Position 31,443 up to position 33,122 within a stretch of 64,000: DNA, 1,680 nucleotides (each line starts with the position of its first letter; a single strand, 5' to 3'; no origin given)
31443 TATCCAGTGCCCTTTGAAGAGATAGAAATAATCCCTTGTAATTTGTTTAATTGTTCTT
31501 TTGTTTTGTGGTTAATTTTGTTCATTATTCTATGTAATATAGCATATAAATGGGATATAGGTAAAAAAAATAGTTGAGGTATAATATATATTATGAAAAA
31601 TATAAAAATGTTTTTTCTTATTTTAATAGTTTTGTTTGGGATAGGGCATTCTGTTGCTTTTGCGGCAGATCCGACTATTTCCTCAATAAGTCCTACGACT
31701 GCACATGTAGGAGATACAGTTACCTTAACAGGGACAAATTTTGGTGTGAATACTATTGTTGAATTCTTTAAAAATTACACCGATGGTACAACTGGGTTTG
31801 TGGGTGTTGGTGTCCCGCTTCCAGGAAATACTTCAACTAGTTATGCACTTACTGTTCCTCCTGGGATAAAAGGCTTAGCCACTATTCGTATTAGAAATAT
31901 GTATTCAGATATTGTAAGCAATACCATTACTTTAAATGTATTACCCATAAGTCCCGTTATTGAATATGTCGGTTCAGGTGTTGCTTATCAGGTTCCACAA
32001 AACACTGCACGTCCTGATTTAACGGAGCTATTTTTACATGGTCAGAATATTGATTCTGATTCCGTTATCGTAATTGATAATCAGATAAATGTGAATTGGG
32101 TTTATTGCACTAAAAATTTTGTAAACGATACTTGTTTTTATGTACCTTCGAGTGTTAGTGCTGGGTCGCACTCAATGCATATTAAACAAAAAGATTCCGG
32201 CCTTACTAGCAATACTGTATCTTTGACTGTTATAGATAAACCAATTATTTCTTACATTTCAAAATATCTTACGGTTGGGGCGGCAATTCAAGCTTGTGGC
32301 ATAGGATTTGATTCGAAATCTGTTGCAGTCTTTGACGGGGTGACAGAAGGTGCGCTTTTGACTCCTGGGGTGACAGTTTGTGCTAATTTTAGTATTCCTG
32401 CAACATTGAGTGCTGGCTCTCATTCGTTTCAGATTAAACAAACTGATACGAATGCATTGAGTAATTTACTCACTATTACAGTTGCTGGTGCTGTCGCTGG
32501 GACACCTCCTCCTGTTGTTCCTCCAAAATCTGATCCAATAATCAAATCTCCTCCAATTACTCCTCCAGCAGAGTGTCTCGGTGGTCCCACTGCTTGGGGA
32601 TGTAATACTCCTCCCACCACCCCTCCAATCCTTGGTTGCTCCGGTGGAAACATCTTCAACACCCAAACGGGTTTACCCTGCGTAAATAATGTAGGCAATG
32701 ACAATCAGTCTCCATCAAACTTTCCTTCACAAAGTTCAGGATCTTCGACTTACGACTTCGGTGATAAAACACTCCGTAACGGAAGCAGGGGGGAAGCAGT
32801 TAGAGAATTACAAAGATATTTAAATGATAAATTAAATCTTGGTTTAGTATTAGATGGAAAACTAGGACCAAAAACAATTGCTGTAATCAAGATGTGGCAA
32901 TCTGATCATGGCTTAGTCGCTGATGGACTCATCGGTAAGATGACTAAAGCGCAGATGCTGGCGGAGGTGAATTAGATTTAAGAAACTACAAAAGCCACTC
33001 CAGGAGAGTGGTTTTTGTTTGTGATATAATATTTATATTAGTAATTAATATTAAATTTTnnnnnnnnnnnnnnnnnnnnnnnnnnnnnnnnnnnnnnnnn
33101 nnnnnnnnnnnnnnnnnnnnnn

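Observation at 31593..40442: Tandem array of four secreted IPT-repeat surface proteins sharing a shuffled Cys-loop plus peptidoglycan-binding module, with near-identical DNA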

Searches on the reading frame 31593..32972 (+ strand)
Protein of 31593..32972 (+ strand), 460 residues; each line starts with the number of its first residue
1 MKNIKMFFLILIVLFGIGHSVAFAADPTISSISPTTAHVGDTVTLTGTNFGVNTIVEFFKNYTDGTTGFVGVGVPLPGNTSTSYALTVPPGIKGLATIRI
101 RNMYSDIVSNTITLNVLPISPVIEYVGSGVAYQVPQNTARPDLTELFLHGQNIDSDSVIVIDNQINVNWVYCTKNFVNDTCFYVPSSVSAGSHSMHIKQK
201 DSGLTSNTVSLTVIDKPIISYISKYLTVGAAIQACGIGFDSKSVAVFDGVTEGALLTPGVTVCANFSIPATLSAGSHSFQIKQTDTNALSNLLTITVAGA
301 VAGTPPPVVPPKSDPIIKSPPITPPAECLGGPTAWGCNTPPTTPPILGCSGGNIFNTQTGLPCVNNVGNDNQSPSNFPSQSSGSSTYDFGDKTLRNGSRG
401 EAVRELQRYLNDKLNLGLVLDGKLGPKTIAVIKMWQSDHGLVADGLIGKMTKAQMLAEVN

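Call 3: search_protein_families(library=pfam, proteins=[window:31593-32972:+], max_evalue=0.1)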
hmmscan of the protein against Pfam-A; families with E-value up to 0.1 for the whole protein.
window:31593-32972:+ (460 aa): 4 families
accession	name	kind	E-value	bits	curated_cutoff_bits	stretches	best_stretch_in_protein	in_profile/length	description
PF01471.23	PG_binding_1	-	3.2e-11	43.7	23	1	399-455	1-57/57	Putative peptidoglycan binding domain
PF19077.6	Big_13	-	0.00063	20.6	27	0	148-212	31-97/102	Bacterial Ig-like domain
PF01833.30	TIG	-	0.00063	20.1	20.9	1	27-97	1-65/84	IPT/TIG domain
PF09374.15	PG_binding_3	-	0.047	14.3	24.6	0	402-435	2-33/76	Predicted Peptidoglycan domain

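Call 9: search_protein_families(library=ncbifam, proteins=[window:31593-32972:+], max_evalue=0.1)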
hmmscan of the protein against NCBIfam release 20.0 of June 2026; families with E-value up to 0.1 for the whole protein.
window:31593-32972:+ (460 aa): 4 families
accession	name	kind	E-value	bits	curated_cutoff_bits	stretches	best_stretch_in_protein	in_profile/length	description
TIGR02869.1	spore_SleB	equivalog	2.4e-07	30.8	236.5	1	391-455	4-68/201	spore cortex-lytic enzyme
NF052336.1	PdgHdaseHSB100310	equivalog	3.3e-06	26.7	500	1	365-457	156-248/316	peptidoglycan hydrolase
NF058597.1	CoaZ_rpt_PGGG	domain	0.00012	22.1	30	1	26-59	2-38/88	choice-of-anchor Z repeating domain-containing protein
NF052335.1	PdgHdaseHSB129560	equivalog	0.00061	19.2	500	1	382-456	190-262/330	peptidoglycan hydrolase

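Call 10: find_encoding_contigs(protein=window:31593-32972:+, flank=10000, max_places=6)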
Protein window:31593-32972:+ (460 aa): no gene with exactly this product is on record in the collection.

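Call 34: search_protein_families(library=padloc, proteins=[window:31593-32972:+], max_evalue=0.01)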
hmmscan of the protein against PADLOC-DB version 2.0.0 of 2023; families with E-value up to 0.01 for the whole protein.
window:31593-32972:+ (460 aa): 0 families

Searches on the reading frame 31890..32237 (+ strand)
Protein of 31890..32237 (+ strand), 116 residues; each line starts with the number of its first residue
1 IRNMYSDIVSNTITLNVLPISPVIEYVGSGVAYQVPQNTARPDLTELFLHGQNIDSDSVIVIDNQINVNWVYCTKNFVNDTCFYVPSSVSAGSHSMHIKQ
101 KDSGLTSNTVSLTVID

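Call 57: search_protein_families(library=pfam, proteins=[window:31890-32237:+], max_evalue=10)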
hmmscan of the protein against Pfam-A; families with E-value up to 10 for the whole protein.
window:31890-32237:+ (116 aa): 1 family
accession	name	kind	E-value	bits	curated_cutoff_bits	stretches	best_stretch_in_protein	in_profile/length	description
PF19077.6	Big_13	-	0.017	16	27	1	49-113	31-97/102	Bacterial Ig-like domain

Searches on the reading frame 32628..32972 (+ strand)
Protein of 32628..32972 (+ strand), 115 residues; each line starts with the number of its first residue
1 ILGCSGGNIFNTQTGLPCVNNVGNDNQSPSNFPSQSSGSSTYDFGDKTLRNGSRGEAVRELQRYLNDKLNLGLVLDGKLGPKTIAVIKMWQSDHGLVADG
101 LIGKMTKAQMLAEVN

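Call 11: find_homologous_proteins(query=window:32628-32972:+, max_evalue=0.001)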
Query seq(115 aa) (115 aa): 41 proteins with E <= 0.001 among 52 candidates.
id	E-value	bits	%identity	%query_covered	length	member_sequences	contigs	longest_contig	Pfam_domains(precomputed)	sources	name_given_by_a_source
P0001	3.6e-55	203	69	73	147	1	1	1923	PF09374.16,PF01471.24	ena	-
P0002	4.4e-48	180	73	70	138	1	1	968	PF09374.16,PF01471.24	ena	-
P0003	1.5e-40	156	67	63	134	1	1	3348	PF09374.16,PF01471.24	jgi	-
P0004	1.1e-31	127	70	70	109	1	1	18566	PF09374.16,PF01471.24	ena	-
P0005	2.0e-31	127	56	97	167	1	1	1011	PF01471.24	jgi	jgi:hypothetical protein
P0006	4.0e-31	126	60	97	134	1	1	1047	PF01471.24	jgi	jgi:hypothetical protein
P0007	8.1e-31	125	59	98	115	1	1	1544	PF01471.24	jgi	jgi:peptidoglycan hydrolase-like protein with peptidoglycan-binding domain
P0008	4.1e-30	122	63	94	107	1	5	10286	PF09374.16,PF01471.24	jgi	jgi:peptidoglycan hydrolase-like protein with peptidoglycan-binding domain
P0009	8.5e-30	121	60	97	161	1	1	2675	PF01471.24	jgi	jgi:hypothetical protein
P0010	2.2e-29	120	67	79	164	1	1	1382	PF00155.28,PF01471.24,PF01041.24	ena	-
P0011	3.6e-29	119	56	99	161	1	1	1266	PF01471.24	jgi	jgi:hypothetical protein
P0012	8.6e-29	118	59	98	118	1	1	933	PF01471.24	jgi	jgi:peptidoglycan hydrolase-like protein with peptidoglycan-binding domain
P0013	1.0e-28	118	73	70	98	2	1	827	PF01471.24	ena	-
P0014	1.7e-28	117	72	70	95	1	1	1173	PF09374.16,PF01471.24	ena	-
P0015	3.7e-28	116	58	88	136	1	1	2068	PF01471.24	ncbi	-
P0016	4.1e-28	116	74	63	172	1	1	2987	PF01471.24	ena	-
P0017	5.5e-28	116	70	70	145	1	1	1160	PF01471.24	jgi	jgi:peptidoglycan hydrolase-like protein with peptidoglycan-binding domain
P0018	9.1e-28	115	68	71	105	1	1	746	PF09374.16,PF01471.24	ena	-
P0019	2.4e-27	113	60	88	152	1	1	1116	PF01471.24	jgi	-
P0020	5.4e-27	112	71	68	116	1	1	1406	PF01471.24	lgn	-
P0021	6.0e-27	112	75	62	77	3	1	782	PF01471.24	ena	-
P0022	9.3e-27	112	74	63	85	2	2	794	PF01471.24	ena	-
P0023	1.6e-26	111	57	94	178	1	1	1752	PF01471.24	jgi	jgi:hypothetical protein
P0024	1.7e-26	111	54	100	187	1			PF01471.24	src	-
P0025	1.9e-26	111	57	100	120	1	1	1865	PF01471.24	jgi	jgi:peptidoglycan hydrolase-like protein with peptidoglycan-binding domain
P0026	2.8e-26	110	58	96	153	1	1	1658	PF01471.24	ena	-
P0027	3.8e-26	110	55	88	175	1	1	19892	PF09374.16,PF01471.24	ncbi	ncbi:MAG: peptidoglycan-binding domain-containing protein [Candidatus Paceibacterota bacterium]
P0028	9.5e-26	108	64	75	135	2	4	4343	PF01471.24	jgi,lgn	jgi:peptidoglycan hydrolase-like protein with peptidoglycan-binding domain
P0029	1.2e-25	108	56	87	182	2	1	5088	PF01471.24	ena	-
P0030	2.9e-25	107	75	63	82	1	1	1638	PF01471.24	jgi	jgi:peptidoglycan hydrolase-like protein with peptidoglycan-binding domain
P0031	7.0e-25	106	70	64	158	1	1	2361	PF01471.24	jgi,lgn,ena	-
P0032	1.1e-24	105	55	82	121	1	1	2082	PF09374.16,PF01471.24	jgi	jgi:peptidoglycan hydrolase-like protein with peptidoglycan-binding domain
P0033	2.0e-24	104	69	70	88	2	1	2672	PF09374.16,PF01471.24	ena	-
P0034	2.3e-24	104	75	60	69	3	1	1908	PF09374.16,PF01471.24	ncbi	ncbi:MAG: peptidoglycan-binding domain-containing protein, partial [Patescibacteria group bacterium]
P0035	4.0e-24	103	72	56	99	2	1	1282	PF01471.24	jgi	jgi:peptidoglycan hydrolase-like protein with peptidoglycan-binding domain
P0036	9.5e-24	102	67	65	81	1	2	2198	PF01471.24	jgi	jgi:peptidoglycan hydrolase-like protein with peptidoglycan-binding domain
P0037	1.2e-23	102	54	100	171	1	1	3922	PF01471.24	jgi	jgi:hypothetical protein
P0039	2.1e-22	97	75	58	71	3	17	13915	PF09374.16,PF01471.24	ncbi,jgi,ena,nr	ncbi:hypothetical protein A2W56_00335 [Candidatus Nomurabacteria bacterium RIFCSPHIGHO2_02_41_18]|nr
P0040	2.4e-21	94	84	43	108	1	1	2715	PF01471.24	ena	-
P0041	1.8e-7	49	74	33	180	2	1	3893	PF01471.24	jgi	jgi:hypothetical protein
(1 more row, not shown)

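Call 48: find_related_loci(query=A2, collection=metagenome_contigs, flank=10000)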
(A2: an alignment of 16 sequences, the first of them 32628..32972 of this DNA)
Query A2 (115 aa) in metagenome_contigs; peptide patterns used: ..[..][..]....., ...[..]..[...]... (x = any residue, [..] = any of these).
600 stretches matched a pattern (row limit reached: there are more); 303 encode a relative of the query (tblastn E <= 1e-3); the best 80 are kept; 79 distinct loci.
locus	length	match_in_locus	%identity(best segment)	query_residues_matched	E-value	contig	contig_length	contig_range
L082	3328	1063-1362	65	3-110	5e-43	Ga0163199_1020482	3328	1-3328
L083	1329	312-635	64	3-114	5e-43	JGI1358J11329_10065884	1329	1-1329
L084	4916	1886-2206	65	3-113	6e-42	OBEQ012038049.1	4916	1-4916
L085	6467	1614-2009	55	2-113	4e-41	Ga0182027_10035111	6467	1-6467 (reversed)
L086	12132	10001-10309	62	3-113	7e-41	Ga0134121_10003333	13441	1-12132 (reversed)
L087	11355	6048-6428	58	3-114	2e-40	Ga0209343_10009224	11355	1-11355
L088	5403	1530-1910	58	3-114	2e-40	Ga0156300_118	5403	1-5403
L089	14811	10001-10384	59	3-113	3e-40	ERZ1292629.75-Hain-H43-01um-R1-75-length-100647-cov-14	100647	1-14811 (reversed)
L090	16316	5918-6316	56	3-115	1e-39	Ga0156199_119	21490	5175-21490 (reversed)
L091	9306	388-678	61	3-110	9e-40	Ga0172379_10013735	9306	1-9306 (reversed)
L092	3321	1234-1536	59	2-114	6e-40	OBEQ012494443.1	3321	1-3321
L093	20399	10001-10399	56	3-115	1e-39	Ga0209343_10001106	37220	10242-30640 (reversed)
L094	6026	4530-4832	59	2-114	6e-40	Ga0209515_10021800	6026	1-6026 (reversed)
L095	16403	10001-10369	59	3-112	3e-39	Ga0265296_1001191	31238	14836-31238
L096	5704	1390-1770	57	3-113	2e-39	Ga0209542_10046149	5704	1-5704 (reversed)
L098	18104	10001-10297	60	3-113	6e-39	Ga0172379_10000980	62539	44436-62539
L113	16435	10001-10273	67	21-114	5e-37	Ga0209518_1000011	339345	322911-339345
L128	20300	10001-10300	58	1-112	9e-36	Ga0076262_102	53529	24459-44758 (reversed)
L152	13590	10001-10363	54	1-111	3e-34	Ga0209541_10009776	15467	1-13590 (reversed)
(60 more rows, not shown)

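Call 60: search_solved_structures(query=A2, max_evalue=0.01, show_alignments=2)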
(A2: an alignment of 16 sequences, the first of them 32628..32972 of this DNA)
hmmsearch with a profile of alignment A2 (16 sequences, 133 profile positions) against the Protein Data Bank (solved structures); distinct sequences matched with E-value up to 0.01: 12.
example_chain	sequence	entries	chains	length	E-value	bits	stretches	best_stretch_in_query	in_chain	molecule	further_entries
1lbu_A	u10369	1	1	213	4.7e-11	46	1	65-127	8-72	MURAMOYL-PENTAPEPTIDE CARBOXYPEPTIDASE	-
7rum_A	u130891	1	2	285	1.9e-09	40.8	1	56-124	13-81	Endolysin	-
6tci_A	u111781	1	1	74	1.2e-07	34.9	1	62-129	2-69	Spore cortex-lytic enzyme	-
3bkh_A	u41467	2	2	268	2.3e-07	34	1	65-129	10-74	lytic transglycosylase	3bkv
9xps_S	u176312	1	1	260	3.2e-07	33.6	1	65-129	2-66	Endolysin gp144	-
5nm7_G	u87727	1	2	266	5.5e-07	32.8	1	65-128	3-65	Peptidoglycan-binding domain 1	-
4fet_B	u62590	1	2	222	1.4e-06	31.4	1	62-129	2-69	Spore cortex-lytic enzyme prepeptide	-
5tv7_A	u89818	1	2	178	3.3e-06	30.3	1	63-125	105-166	Putative peptidoglycan-binding/hydrolysing protein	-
4xxt_A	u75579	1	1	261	6.5e-06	29.3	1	66-129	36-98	Fusion of predicted Zn-dependent amidase/peptidase (Cell wall hydrolase/DD-carboxypeptidas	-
4lpq_A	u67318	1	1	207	1e-05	28.7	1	69-129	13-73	ErfK/YbiS/YcfS/YnhG family protein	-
8bu0_A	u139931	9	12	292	0.0014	21.8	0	56-83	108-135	Consensus tetratricopeptide repeat protein | Crystal structure of an 8-repeat consensus TPR superhelix with Zinc. | Monomer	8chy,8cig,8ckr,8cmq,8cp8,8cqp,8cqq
8ch0_A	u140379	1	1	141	0.0072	19.5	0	57-83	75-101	Consensus tetratricopeptide repeat protein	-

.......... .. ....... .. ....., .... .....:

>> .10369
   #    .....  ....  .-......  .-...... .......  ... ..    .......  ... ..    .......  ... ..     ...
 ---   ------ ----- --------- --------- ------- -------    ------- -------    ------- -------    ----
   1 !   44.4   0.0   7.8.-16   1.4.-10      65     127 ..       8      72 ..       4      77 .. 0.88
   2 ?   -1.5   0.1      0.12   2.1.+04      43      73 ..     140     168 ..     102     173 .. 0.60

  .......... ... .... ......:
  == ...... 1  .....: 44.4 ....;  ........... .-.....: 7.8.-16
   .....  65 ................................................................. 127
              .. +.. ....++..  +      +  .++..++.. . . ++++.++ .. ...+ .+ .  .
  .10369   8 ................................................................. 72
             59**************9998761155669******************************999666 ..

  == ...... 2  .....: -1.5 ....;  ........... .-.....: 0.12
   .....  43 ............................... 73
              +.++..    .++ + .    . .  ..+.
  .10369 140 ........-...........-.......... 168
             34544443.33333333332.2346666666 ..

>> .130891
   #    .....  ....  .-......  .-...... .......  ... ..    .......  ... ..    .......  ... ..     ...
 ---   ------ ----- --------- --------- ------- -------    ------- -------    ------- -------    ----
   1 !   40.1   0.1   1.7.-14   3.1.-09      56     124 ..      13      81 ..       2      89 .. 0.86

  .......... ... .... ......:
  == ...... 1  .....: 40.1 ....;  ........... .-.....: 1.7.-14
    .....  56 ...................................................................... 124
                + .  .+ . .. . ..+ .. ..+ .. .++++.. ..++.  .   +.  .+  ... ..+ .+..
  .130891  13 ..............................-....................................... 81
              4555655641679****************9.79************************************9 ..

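Call 75: search_protein_families(library=pfam, proteins=[L093:3112-6672:+, L093:9491-10393:+, L093:11375-16435:+, L098:8153-10297:+, L098:13504-16509:+, L113:12357-14168:+, L128:7838-10309:+, L128:10347-12593:+, L152:4133-8539:+, L086:8231-10321:+], max_evalue=0.001)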
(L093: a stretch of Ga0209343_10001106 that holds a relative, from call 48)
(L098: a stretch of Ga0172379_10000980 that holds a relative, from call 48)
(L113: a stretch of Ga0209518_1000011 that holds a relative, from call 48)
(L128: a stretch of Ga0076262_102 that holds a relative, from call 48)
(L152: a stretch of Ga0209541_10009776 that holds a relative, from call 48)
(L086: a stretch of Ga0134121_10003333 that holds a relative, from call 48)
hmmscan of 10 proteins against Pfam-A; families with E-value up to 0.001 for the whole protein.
L093:3112-6672:+ (1187 aa): 1 family
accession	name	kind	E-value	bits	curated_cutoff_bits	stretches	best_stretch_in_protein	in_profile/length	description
PF01471.23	PG_binding_1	-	1e-08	35.7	23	1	60-96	21-57/57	Putative peptidoglycan binding domain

L093:9491-10393:+ (301 aa): 2 families
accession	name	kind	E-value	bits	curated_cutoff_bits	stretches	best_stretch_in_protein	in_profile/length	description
PF01471.23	PG_binding_1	-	2.9e-13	50.2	23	1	243-298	2-57/57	Putative peptidoglycan binding domain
PF09374.15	PG_binding_3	-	6.3e-05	23.5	24.6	0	245-278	2-33/76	Predicted Peptidoglycan domain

L093:11375-16435:+ (1687 aa): 4 families
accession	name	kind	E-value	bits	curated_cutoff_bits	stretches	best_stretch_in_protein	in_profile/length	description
PF13620.12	CarboxypepD_reg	-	7.5e-15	55.5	32.3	2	1182-1251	1-72/82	Carboxypeptidase regulatory-like domain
PF01471.23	PG_binding_1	-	1.2e-13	51.5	23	1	1625-1680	2-57/57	Putative peptidoglycan binding domain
PF13715.12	CarbopepD_reg_2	-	2.7e-07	31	32.2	1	1183-1251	1-67/88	CarboxypepD_reg-like domain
PF00041.27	fn3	-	0.00053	20.6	25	0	1430-1498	2-72/84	Fibronectin type III domain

L098:8153-10297:+ (715 aa): 1 family
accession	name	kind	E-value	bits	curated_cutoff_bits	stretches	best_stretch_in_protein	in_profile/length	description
PF01471.23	PG_binding_1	-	2e-11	44.3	23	1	657-712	2-57/57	Putative peptidoglycan binding domain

L098:13504-16509:+ (1002 aa): 4 families
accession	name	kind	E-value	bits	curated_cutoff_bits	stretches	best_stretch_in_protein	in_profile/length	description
PF01471.23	PG_binding_1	-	2.9e-26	91.9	23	2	936-992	1-57/57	Putative peptidoglycan binding domain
PF05345.18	He_PIG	-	5.6e-12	46.4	24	2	328-419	5-95/96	Putative Ig domain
PF10342.15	Kre9_KNH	-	0.0002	22.5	24.6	1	432-535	1-93/94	Kre9/KNH-like N-terminal Ig-like domain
PF08823.16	PG_binding_2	-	0.00044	20.9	21.1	0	105-143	18-56/74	Putative peptidoglycan binding domain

L113:12357-14168:+ (604 aa): 5 families
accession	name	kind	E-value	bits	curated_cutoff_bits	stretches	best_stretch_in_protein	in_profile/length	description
PF01471.23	PG_binding_1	-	1.2e-12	48.2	23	1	80-122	2-44/57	Putative peptidoglycan binding domain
PF18911.6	PKD_4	-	6.5e-12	45.8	27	1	151-242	4-83/85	PKD domain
PF00801.26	PKD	-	2.1e-07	31.3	23.5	1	174-237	20-74/80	PKD domain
PF05345.18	He_PIG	-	8.4e-07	29.8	24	1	502-588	6-92/96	Putative Ig domain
PF17963.7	Big_9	-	0.00022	22.5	23.6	0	381-488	1-88/89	Bacterial Ig domain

L128:7838-10309:+ (824 aa): 1 family
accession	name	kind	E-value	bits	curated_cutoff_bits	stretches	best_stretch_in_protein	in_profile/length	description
PF01471.23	PG_binding_1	-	2.2e-11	44.2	23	1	763-819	1-57/57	Putative peptidoglycan binding domain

L128:10347-12593:+ (749 aa): 1 family
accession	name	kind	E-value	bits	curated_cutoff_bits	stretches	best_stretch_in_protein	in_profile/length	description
PF01471.23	PG_binding_1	-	6.8e-14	52.2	23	1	688-744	1-57/57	Putative peptidoglycan binding domain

L152:4133-8539:+ (1469 aa): 4 families
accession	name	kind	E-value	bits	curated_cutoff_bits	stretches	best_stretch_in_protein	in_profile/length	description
PF17957.7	Big_7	-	1.4e-16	61.4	24.1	1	929-997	1-68/70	Bacterial Ig domain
PF01471.23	PG_binding_1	-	6.2e-11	42.7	23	1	1400-1456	1-57/57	Putative peptidoglycan binding domain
PF19077.6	Big_13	-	3.7e-08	34.2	27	1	948-1020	32-102/102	Bacterial Ig-like domain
PF00041.27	fn3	-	1e-06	29.3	25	1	523-598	10-80/84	Fibronectin type III domain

L086:8231-10321:+ (697 aa): 2 families
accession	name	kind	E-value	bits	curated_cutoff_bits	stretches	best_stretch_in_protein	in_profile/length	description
PF01471.23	PG_binding_1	-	1.7e-12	47.8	23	1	634-690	1-57/57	Putative peptidoglycan binding domain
PF09374.15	PG_binding_3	-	6.6e-05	23.5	24.6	0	637-668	2-32/76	Predicted Peptidoglycan domain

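Call 76: search_dna_similar(query=window:32628-32972:+, collection=phages, mode=protein, max_evalue=0.001, max_rows=10)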
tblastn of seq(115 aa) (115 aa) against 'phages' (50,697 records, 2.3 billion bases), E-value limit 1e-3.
Records with a match: 157; places in all: 158; records where one place covers at least 80% of the query: 0.
Best place of each record, by identity: <60% 157.
By first word of the organism name: Mycobacterium 38; Microbacterium 15; Salmonella 15; Rhizobium 13; Bacteriophage 10; Pseudomonas 10; Bacillus 7; Shigella 6; Vibrio 5; Agrobacterium 5; and 21 more.
By host as written in the record: Mycobacterium smegmatis mc2 155 22; - 21; Mycobacterium smegmatis mc#155 11; Microbacterium foliorum NRRL B-24224 SEA 6; Microbacterium foliorum NRRL B-24224 6; Salmonella enterica subsp. enterica serovar Enteritidis PT1 6; Rhizobium phaseoli BRASIL5 4; Pseudomonas aeruginosa 4; and 47 more.
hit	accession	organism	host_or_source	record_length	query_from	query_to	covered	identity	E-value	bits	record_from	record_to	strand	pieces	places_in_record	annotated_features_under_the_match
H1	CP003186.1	Thermoanaerobacterium phage THSA-485A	Thermoanaerobacterium saccharolyticum ...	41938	45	110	57%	45.5%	5e-9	57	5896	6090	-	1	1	glycoside hydrolase family 25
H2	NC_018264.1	Thermoanaerobacterium phage THSA-485A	Thermoanaerobacterium saccharolyticum ...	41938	45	110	57%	45.5%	5e-9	57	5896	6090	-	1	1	endolysin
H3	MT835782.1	Bacteriophage sp.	human fecal samples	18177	47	110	56%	46.9%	3e-7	53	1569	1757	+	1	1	record has no annotation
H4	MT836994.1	Bacteriophage sp.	human fecal samples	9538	45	110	57%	43.9%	1e-7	54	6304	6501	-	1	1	record has no annotation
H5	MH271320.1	Microbacterium phage Zeta1847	Microbacterium paraoxydans NWU1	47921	45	110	57%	43.5%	3e-7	52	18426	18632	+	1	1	19: lysin A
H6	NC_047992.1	Microbacterium phage Zeta1847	Microbacterium paraoxydans NWU1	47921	45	110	57%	43.5%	3e-7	52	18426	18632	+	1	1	19: peptidase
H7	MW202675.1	Caudoviricetes sp.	Manatee Spring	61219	49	112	56%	43.8%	1e-7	54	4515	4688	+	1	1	chitinase A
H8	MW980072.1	Rhizobium phage RHEph24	Rhizobium phaseoli sv. phaseoli R650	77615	46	112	58%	41.8%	4e-6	49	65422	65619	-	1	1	putative endolysin protein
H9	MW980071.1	Rhizobium phage RHEph22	Rhizobium phaseoli sv. phaseoli R744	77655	46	112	58%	41.8%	4e-6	49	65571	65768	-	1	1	putative endolysin protein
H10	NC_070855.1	Rhizobium phage RHEph22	Rhizobium phaseoli sv. phaseoli R744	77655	46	112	58%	41.8%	4e-6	49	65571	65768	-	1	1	endolysin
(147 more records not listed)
